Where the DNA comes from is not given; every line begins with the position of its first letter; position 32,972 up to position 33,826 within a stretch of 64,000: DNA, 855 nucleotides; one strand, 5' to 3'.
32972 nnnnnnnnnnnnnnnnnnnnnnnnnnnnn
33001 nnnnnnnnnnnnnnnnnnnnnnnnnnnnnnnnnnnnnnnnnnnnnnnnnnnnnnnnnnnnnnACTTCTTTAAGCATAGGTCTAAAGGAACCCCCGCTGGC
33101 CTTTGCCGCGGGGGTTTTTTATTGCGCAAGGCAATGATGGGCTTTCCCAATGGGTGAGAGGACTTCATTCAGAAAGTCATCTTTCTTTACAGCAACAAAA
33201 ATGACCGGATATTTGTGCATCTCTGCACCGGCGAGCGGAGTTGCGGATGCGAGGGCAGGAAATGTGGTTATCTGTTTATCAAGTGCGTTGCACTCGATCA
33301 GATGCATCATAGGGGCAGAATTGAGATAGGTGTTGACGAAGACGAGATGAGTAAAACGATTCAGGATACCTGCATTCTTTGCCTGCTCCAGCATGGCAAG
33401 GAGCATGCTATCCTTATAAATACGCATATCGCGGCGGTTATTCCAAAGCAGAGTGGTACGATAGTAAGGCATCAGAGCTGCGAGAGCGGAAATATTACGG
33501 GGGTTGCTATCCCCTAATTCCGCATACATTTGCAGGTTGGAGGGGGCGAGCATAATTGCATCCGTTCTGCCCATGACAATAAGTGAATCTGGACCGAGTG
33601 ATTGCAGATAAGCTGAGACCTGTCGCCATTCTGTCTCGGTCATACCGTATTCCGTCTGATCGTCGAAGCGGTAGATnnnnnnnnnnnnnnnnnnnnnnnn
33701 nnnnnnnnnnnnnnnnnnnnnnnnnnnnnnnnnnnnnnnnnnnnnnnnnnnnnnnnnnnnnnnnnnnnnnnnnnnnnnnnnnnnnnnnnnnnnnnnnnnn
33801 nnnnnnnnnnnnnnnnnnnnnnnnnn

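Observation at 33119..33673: Conserved ~180-aa C-terminal (probably periplasmic) domain with two invariant Cys motifs in all three GT-C paralogs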

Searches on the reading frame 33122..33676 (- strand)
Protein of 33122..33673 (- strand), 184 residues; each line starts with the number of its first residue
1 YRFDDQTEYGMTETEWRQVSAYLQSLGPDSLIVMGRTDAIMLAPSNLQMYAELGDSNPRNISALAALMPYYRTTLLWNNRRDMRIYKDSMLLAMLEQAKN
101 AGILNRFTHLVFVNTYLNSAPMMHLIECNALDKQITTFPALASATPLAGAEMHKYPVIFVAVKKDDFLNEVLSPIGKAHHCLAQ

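Call 6: find_homologous_proteins(query=window:33122-33673:-, max_evalue=0.01)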
Query seq(184 aa): 87 candidates shared short words with the query, none scored E <= 0.01.
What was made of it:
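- Tried and rejected: Word-index search with the W1 domain alone (call 6).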

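Call 15: search_protein_families(library=pfam, alignment_id=A4, max_evalue=10)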
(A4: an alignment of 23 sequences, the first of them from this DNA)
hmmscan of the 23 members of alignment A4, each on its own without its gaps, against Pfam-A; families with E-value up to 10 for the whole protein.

A. member 1, seq(185 aa): 0 families

B. families by the number of members that match (of 23 scanned): 6 families
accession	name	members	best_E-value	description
PF22723.2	NA-iREase2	1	0.025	NACHT-associated inactive Restriction Endonuclease 2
PF09260.17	A_amylase_dom_C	1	0.032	Alpha-amylase, domain C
PF04444.19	Dioxygenase_N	1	0.06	Catechol dioxygenase N terminus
PF25304.1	WH_eIF2D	1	0.067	eIF2D winged helix domain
PF13873.12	Myb_DNA-bind_5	1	0.098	Myb/SANT-like DNA-binding domain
PF15711.10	ILEI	1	0.2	Interleukin-like EMT inducer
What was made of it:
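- On Any curated domain family for the C-terminal 185 aa: Pfam scanned on all 23 domain sequences gives only scattered single hits at E>=0.025 (call 15).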

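Call 25: search_protein_representatives(alignment_id=A4)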
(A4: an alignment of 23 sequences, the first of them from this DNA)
Query: 23 sequences, 185 profile positions. Proteins with E-value up to 0.001 (for the whole library): 94; up to 1e-10: 87; up to 1e-30: 61. The best 94 are listed.
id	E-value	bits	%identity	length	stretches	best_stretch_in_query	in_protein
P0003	3.7e-65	235.4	-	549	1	1-183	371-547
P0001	8.9e-64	230.9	-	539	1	2-182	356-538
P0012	2.4e-62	226.2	-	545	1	1-184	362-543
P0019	1.2e-54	201.2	-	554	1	1-182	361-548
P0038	8.6e-53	195.1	-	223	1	2-184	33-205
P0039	1.0e-51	191.5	-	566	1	2-184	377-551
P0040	7.7e-51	188.7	-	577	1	2-183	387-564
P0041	8.7e-51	188.6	-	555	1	2-182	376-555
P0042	1.0e-50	188.3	-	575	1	1-183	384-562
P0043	1.7e-50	187.6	-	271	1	2-182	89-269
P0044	2.5e-50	187.1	-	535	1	2-182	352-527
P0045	7.5e-50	185.5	-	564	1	2-184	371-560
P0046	1.6e-49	184.4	-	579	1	2-183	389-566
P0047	3.9e-49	183.2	-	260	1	1-184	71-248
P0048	3.8e-48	179.9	-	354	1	2-182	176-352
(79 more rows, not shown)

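Call 31: predict_structure(alignment_id=A4)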
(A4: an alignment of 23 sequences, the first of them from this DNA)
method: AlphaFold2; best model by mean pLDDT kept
length: 185 residues; sequences in the alignment: 23
mean_pLDDT: 92.1   pTM: 0.90
mean pLDDT of the five models: 92.1, 90.0, 89.6, 88.9, 88.9
residues with pLDDT >= 90: 131; 70-90: 54; 50-70: 0; < 50: 0
segments of 3 or more residues with pLDDT < 50: none
pLDDT, mean of each block of 10 residues (from residue 1): 79 92 98 95 91 84 92 95 89 96 97 91 95 96 84 91 98 97 89
secondary structure, 60 per line:
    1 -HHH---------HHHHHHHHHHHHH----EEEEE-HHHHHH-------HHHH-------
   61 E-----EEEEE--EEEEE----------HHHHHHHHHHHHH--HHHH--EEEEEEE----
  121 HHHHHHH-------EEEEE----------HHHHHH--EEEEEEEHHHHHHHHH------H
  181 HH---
elements in order: H14-26 E31-35 H37-42 H50-53 E67-71 E74-78 H89-101 H104-107 E110-116 H121-127 E135-139 H150-155 E158-164 H165-173
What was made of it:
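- On GT39 / PMT: The C-terminus is instead a soluble 185-aa domain (call 31).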

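Call 36: fold_search(model_id=the predicted structure, library=pdb)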
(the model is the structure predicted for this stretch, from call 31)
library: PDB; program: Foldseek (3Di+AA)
matches with E <= 10: 725; with E <= 0.001: 0
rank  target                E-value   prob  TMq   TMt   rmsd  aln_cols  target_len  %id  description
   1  7kys_C                5.7e-02  0.23  0.24  0.20   9.5       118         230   11  Crystal structure of human BCCIP beta (Native2) (released 2021-06-09)
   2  3ftc                  8.4e-02  0.16  0.29  0.25   9.5       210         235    8  Crystal structure of A. aeolicus KsgA at 1.72-Angstrom resolution (released 2009-03-24)
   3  7kys_A                1.2e-01  0.18  0.24  0.20   9.2       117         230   11  Crystal structure of human BCCIP beta (Native2) (released 2021-06-09)
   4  9qwp_A                1.2e-01  0.07  0.16  0.04  17.3       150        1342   14  Structure of the human RalGAP2 complex (released 2025-07-16)
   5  4yzo_A                1.3e-01  0.12  0.25  0.16  13.5       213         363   10  Crystal Structure Analysis of Thiolase-like protein, ST0096 from Sulfolobus Tokodaii (released 2016-03-30)
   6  4yzo_C                1.7e-01  0.13  0.28  0.17  10.6       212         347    9  Crystal Structure Analysis of Thiolase-like protein, ST0096 from Sulfolobus Tokodaii (released 2016-03-30)
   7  4yzo_B                1.8e-01  0.12  0.26  0.16  11.2       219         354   10  Crystal Structure Analysis of Thiolase-like protein, ST0096 from Sulfolobus Tokodaii (released 2016-03-30)
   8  6vs4_B                2.2e-01  0.41  0.24  0.21   3.9        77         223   12  Crystal structure of ADP RIBOSYLATION FACTOR-LIKE GTP BINDING PROTEIN /Small COPII coat GTPase SAR1 from Encephalitozo (released 2020-03-11)
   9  4p7j                  2.4e-01  0.18  0.33  0.30   8.1       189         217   12  Rat apo-COMT sulfate bound (released 2014-06-18)
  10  5ifk_B                2.4e-01  0.09  0.24  0.17  16.3       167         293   14  Purine nucleoside phosphorylase (released 2017-03-01)
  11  1z6y_A                2.9e-01  0.18  0.27  0.28   7.3       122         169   11  Structure Of Human ADP-Ribosylation Factor-Like 5 (released 2005-04-05)
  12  7kyq                  2.9e-01  0.11  0.24  0.20  10.3       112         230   13  Crystal structure of human BCCIP beta (Native1) (released 2021-06-09)
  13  4ky4_A                3.1e-01  0.08  0.25  0.13  10.2       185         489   11  Crystal structure of non-classical TS inhibitor 2 in complex with Toxoplasma gondii TS-DHFR (released 2014-08-06)
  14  4uc0                  3.5e-01  0.13  0.24  0.19  10.8       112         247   12  Crystal Structure Of a purine nucleoside phosphorylase (PSI-NYSGRC-029736) from Agrobacterium vitis (released 2014-10-08)
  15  3wgb_C                3.7e-01  0.04  0.15  0.11  10.8       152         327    9  Crystal structure of aeromonas jandaei L-allo-threonine aldolase (released 2014-07-09)
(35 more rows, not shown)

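Call 46: search_solved_structures(query=A4, max_evalue=10)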
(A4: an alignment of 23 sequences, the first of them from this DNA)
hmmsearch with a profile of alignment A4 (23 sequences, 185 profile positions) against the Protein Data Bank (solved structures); distinct sequences matched with E-value up to 10: 1.
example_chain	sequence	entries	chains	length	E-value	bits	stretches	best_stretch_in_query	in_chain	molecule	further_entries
7ycs_A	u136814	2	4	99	0.27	14.1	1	7-40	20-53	Toxin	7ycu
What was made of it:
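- On Any curated domain family for the C-terminal 185 aa: The profile search against PDB sequences has a best hit of E=0.27 (call 46).
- The Pfam and PDB sequence-profile searches were empty (calls 15, 46).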

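Call 69: fold_search(model_id=the predicted structure, library=viral)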
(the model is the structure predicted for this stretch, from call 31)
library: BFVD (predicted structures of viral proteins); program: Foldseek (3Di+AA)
matches with E <= 10: 492; with E <= 0.001: 0
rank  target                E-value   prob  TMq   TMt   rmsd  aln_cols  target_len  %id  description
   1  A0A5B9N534            1.1e-02  0.28  0.26  0.26   9.4       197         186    7  dihydrofolate reductase [Salmonella phage SE5]
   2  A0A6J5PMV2            2.6e-02  0.44  0.25  0.27  10.2       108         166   13  Uncharacterized protein [uncultured Caudovirales phage]
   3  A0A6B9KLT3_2          4.7e-02  0.33  0.34  0.08   9.6       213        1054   13  RNA-directed RNA polymerase [Atrato Chu-like virus 4]
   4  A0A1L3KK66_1          4.7e-02  0.15  0.26  0.07  10.3       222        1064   11  (no name in the UniProt tables at hand)
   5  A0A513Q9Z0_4          5.0e-02  0.13  0.23  0.06  10.1       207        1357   13  Replicase polyprotein 1ab (Fragment) [Porcine torovirus]
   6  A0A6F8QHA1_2          7.9e-02  0.51  0.26  0.04   7.1        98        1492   11  (no name in the UniProt tables at hand)
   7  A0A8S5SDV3            1.0e-01  0.23  0.29  0.38   9.0       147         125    9  Uncharacterized protein [Podoviridae sp. ct7Ex2]
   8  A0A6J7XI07            1.1e-01  0.23  0.24  0.28  10.3       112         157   11  Uncharacterized protein [uncultured Caudovirales phage]
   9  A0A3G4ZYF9            1.3e-01  0.05  0.12  0.07  20.0       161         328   10  Uncharacterized protein [Gaeavirus sp.]
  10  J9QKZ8                1.5e-01  0.07  0.16  0.15  10.6       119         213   14  Putative dihydrofolate reductase [Pectobacterium phage My1]
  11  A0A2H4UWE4            1.6e-01  0.10  0.27  0.17  10.7       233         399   12  Ribosomal RNA methyltransferase FtsJ domain-containing protein [Bodo saltans virus]
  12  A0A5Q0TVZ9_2          1.7e-01  0.14  0.29  0.09  10.3       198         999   13  RNA-directed RNA polymerase [Gysinge virus]
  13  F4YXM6                1.7e-01  0.11  0.25  0.26   9.6       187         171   10  Dihydrofolate reductase [Roseobacter phage RDJL Phi 1]
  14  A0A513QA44            1.7e-01  0.08  0.24  0.09  10.6       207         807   10  Replicase polyprotein 1ab (Fragment) [Porcine torovirus]
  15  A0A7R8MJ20            1.9e-01  0.33  0.33  0.44   6.3       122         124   16  (no name in the UniProt tables at hand)
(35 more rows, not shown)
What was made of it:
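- Tried and rejected: Foldseek with the isolated domain against PDB and BFVD (calls 36, 69).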
